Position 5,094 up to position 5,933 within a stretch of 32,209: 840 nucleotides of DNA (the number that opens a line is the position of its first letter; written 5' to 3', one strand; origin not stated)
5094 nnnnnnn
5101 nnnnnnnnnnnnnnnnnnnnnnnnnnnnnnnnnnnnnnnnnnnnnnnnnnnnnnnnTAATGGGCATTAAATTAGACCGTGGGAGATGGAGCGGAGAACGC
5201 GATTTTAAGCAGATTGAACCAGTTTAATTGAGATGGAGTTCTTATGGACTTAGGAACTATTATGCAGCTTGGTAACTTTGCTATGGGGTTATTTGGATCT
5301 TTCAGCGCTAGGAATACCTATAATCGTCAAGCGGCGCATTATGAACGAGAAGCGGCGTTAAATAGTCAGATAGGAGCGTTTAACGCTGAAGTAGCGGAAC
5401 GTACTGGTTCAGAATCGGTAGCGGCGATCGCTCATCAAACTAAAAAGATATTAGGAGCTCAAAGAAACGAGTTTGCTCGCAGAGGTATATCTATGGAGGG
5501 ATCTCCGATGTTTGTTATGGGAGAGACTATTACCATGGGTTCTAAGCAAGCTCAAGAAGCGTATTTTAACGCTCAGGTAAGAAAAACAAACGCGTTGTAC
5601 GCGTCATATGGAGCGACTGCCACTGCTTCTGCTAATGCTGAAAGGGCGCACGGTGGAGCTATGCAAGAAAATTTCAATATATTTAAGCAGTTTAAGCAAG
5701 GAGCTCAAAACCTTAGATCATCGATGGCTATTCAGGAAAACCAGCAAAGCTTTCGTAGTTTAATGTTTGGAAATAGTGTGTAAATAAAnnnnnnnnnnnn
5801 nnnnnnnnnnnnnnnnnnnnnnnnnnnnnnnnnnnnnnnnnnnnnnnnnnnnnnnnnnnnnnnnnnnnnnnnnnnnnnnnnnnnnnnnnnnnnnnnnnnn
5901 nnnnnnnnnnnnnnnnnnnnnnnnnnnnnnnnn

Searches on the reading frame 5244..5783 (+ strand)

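Call 8: search_protein_families(library=phrogs, proteins=[window:5244-5783:+], max_evalue=0.001)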
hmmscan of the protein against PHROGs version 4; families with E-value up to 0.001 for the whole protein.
window:5244-5783:+ (179 aa): 1 family
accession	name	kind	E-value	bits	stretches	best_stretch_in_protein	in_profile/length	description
phrog_418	-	head and packaging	9.8e-05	23.5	1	14-147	12-139/166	internal virion protein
